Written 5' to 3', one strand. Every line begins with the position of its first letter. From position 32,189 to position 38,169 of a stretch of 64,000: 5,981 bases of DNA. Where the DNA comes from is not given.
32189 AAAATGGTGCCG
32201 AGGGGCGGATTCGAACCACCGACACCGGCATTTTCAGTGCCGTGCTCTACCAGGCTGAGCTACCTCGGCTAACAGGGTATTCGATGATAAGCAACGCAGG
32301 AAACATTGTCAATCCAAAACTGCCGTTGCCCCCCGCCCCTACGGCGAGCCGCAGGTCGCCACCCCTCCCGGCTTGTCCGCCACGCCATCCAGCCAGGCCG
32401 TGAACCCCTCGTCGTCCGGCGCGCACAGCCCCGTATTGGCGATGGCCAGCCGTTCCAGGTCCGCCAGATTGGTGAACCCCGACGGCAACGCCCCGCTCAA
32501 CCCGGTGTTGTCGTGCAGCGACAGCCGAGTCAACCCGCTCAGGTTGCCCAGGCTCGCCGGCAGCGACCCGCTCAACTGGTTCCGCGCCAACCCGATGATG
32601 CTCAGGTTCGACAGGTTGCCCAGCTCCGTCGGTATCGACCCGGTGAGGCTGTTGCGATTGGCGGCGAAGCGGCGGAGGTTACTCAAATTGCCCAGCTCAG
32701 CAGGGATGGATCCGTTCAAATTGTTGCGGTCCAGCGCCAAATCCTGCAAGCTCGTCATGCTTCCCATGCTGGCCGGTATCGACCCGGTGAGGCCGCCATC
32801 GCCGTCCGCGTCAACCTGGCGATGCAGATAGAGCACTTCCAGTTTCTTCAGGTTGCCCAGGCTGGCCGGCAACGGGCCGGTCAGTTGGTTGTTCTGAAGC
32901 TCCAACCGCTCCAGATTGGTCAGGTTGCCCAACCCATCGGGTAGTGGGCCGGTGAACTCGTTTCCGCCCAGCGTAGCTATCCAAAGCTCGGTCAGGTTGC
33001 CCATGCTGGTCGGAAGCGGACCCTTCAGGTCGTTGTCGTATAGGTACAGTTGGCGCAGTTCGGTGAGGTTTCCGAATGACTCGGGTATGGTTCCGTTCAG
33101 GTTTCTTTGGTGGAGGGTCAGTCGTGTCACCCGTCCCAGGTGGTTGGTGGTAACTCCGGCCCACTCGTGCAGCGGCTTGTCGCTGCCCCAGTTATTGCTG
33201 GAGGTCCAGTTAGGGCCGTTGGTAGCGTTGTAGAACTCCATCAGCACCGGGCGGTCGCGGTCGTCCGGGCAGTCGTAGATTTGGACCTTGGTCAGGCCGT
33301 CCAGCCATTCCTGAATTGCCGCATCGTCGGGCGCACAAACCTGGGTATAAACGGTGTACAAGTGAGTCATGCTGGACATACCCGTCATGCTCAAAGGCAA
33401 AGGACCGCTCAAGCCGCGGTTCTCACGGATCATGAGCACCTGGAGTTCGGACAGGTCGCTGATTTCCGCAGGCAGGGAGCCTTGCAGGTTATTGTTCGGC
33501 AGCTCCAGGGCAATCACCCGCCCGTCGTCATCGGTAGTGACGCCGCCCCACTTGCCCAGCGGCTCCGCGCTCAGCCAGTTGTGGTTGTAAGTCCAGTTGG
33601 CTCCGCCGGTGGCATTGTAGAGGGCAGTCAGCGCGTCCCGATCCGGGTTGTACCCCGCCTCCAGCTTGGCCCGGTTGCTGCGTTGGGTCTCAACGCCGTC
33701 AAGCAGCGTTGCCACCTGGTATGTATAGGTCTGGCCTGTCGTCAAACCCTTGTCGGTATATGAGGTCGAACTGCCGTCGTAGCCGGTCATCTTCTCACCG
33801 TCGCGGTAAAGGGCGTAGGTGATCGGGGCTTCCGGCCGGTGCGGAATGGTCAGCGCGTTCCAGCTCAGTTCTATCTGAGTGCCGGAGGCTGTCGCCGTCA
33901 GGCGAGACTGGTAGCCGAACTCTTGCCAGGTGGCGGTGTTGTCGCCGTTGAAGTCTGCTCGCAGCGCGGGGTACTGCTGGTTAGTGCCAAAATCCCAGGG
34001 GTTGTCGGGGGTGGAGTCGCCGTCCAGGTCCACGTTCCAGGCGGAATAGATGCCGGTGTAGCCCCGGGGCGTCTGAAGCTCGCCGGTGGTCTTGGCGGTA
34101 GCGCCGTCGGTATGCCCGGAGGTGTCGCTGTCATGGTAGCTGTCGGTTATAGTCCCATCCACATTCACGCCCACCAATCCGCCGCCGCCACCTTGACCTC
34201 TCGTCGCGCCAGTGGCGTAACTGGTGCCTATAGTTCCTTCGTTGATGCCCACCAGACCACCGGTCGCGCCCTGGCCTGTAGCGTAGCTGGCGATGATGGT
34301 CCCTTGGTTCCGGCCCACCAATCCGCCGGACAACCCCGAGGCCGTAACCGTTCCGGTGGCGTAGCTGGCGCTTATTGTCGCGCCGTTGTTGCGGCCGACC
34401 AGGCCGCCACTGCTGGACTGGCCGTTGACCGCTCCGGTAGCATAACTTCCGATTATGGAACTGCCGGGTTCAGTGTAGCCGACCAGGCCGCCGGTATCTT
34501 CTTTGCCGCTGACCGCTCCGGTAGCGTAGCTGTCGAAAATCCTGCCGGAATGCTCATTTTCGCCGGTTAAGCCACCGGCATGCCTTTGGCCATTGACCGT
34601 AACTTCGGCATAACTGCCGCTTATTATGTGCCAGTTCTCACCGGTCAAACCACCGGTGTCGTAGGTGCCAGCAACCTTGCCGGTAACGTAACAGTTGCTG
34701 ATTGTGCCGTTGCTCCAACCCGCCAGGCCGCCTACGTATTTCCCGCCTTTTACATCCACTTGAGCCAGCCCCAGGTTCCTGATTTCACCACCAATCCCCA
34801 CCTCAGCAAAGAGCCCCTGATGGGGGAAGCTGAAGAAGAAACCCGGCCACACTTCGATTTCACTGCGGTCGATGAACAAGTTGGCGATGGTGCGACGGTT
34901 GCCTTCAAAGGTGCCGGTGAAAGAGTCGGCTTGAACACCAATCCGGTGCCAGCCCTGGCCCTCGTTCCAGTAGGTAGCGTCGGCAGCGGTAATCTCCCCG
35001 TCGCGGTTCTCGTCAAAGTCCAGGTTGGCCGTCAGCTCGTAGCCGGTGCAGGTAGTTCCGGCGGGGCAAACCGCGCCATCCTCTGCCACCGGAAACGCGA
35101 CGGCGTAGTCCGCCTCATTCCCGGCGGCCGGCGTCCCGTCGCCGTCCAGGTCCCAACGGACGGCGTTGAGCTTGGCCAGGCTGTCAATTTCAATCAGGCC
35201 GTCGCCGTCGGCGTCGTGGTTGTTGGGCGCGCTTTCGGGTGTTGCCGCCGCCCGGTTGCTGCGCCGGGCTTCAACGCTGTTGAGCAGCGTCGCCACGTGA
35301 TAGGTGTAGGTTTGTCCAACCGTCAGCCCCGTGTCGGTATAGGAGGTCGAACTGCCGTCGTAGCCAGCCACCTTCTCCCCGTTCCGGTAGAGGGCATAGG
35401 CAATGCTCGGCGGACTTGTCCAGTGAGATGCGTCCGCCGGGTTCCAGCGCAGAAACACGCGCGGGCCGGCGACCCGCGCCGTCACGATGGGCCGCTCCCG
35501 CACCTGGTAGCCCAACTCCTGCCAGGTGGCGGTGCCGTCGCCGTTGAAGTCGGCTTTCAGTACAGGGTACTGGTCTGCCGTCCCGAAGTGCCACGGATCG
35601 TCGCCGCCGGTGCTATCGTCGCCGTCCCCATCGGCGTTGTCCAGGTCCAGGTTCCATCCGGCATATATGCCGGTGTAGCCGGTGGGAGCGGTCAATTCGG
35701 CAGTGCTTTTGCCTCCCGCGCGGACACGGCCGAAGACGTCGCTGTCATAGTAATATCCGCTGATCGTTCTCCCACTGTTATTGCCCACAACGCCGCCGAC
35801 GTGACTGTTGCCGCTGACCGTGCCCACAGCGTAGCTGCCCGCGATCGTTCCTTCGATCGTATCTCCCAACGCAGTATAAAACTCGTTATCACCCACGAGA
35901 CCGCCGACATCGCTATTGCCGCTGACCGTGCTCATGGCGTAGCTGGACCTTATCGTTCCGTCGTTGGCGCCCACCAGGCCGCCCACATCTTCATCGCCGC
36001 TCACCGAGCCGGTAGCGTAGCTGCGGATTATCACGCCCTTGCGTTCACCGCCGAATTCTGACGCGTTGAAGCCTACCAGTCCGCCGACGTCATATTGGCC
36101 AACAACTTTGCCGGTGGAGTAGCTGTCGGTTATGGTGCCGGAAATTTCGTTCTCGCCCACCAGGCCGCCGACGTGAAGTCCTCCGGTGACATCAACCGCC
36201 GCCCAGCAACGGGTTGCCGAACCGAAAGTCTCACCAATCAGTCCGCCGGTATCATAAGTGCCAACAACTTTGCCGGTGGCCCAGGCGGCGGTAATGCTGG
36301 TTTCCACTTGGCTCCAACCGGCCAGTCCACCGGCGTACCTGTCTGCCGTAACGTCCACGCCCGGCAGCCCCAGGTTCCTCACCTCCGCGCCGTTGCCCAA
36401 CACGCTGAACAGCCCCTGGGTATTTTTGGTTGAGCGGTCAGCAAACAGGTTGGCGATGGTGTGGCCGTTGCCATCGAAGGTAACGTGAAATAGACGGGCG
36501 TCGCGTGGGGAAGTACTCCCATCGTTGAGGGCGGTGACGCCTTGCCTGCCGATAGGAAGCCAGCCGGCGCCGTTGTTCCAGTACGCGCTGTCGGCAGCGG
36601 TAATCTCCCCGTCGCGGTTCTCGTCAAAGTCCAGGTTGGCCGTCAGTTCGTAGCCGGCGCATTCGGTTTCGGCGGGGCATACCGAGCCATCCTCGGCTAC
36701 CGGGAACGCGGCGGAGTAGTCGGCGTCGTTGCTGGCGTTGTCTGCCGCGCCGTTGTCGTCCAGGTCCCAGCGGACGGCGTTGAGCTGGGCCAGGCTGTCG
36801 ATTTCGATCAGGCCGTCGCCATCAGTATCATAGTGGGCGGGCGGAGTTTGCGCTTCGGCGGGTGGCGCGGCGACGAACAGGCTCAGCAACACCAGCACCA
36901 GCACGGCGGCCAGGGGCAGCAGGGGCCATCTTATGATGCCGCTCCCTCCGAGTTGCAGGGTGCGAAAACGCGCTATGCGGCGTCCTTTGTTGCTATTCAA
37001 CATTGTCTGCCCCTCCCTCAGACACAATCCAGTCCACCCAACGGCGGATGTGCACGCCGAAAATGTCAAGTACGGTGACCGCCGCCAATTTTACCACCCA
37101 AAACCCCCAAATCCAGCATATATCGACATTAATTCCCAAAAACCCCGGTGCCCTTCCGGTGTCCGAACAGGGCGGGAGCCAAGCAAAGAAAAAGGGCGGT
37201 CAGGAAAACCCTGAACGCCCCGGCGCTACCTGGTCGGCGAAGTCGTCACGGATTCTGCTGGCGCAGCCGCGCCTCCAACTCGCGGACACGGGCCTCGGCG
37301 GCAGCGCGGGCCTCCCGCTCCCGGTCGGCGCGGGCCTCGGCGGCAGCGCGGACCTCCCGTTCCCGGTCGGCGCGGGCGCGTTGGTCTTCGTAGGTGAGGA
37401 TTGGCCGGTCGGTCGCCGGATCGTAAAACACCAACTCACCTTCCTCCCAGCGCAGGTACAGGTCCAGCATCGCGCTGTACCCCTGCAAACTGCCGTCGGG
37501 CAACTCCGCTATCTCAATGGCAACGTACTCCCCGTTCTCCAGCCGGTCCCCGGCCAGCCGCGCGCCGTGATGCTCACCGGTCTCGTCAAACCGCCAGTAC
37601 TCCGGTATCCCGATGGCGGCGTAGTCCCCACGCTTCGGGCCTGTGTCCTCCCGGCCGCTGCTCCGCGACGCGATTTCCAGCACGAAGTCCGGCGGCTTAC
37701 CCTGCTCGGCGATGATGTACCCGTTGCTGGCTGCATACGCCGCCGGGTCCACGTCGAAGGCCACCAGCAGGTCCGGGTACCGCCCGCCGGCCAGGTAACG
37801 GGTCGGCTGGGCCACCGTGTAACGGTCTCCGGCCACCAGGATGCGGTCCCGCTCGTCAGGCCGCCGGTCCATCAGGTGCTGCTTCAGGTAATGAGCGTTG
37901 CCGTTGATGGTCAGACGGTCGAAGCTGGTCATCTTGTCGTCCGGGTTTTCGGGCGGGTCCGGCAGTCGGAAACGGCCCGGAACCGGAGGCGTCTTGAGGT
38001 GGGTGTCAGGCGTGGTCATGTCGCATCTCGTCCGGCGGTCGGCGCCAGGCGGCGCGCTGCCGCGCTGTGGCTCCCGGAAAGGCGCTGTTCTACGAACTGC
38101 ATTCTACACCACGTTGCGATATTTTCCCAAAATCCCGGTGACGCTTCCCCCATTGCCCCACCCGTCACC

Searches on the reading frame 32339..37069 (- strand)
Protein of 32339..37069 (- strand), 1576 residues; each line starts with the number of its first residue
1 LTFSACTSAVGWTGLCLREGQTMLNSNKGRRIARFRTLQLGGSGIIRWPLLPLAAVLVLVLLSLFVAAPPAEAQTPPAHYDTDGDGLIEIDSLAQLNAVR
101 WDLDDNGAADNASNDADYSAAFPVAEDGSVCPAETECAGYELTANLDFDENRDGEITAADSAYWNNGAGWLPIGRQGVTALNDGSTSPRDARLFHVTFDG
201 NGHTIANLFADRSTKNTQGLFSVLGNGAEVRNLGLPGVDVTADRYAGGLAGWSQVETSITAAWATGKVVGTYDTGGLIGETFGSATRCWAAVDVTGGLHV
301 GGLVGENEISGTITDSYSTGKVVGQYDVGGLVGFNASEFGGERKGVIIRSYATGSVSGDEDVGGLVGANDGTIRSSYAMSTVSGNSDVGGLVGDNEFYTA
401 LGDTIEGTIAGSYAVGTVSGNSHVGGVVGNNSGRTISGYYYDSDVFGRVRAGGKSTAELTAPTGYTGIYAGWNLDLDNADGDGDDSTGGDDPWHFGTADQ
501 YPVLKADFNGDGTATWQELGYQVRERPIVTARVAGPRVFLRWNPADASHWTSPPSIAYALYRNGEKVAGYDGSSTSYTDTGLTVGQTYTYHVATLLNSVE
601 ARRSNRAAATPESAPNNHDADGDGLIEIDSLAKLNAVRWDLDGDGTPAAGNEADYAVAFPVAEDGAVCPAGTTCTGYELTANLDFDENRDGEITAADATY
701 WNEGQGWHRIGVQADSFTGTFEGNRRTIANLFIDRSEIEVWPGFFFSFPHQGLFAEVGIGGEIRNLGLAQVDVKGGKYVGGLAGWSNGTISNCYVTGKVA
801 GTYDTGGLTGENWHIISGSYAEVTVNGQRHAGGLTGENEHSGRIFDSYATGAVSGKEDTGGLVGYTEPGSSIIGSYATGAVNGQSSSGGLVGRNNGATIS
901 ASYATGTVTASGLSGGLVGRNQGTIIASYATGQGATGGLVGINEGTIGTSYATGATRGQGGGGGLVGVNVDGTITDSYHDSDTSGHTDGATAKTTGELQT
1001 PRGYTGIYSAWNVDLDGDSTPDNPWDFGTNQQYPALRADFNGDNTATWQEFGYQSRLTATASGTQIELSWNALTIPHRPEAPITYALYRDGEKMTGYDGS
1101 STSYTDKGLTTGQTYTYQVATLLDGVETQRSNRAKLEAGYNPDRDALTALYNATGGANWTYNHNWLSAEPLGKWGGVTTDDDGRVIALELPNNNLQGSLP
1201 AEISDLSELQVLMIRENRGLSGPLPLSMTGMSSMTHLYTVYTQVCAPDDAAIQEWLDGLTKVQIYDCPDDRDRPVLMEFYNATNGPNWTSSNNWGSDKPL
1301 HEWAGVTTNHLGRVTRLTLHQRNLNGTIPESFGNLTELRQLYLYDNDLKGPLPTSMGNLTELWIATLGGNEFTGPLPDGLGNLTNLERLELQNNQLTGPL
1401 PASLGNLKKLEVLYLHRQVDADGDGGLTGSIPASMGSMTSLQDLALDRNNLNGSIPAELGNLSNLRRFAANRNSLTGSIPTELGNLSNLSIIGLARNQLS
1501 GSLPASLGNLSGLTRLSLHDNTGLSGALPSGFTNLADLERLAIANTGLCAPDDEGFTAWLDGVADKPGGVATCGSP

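Call 71: search_protein_families(library=pfam, proteins=[window:32339-37069:-], max_evalue=0.00001)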
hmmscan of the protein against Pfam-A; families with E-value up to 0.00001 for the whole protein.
window:32339-37069:- (1576 aa): 6 families
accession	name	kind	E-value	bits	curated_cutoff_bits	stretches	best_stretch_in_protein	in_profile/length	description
PF07581.17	Glug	-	1.4e-32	110.3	20.5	0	296-323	1-28/28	The GLUG motif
PF23598.1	LRR_14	-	4.4e-29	101.8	40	3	1310-1449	42-177/353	Leucine-rich repeat region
PF13855.12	LRR_8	-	3.4e-14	52.8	27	0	1377-1416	18-57/61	Leucine rich repeat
PF18370.7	RGI_lyase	-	4.1e-14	53.1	27.8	1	1061-1135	14-84/86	Rhamnogalacturonan I lyases beta-sheet domain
PF00560.39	LRR_1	-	1.3e-12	45.7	20.6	0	1385-1407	1-23/23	Leucine Rich Repeat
PF12799.13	LRR_4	-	1.1e-11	45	27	0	1384-1417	1-33/44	Leucine Rich repeats (2 copies)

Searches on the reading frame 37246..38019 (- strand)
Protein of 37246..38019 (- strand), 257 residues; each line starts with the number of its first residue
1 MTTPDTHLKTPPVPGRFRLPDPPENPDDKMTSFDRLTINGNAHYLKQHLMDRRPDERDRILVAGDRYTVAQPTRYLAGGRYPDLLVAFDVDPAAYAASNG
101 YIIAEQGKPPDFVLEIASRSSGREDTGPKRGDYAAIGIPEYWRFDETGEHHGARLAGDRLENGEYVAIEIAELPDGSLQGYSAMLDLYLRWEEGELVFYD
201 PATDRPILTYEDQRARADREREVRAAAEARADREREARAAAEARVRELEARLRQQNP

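Call 71: search_protein_families(library=pfam, proteins=[window:37246-38019:-], max_evalue=0.00001)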
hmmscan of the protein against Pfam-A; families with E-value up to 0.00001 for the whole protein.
window:37246-38019:- (257 aa): 1 family
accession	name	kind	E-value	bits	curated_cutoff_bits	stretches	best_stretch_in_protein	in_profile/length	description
PF05685.18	Uma2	-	6.6e-15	55.5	27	1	67-174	55-155/172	Putative restriction endonuclease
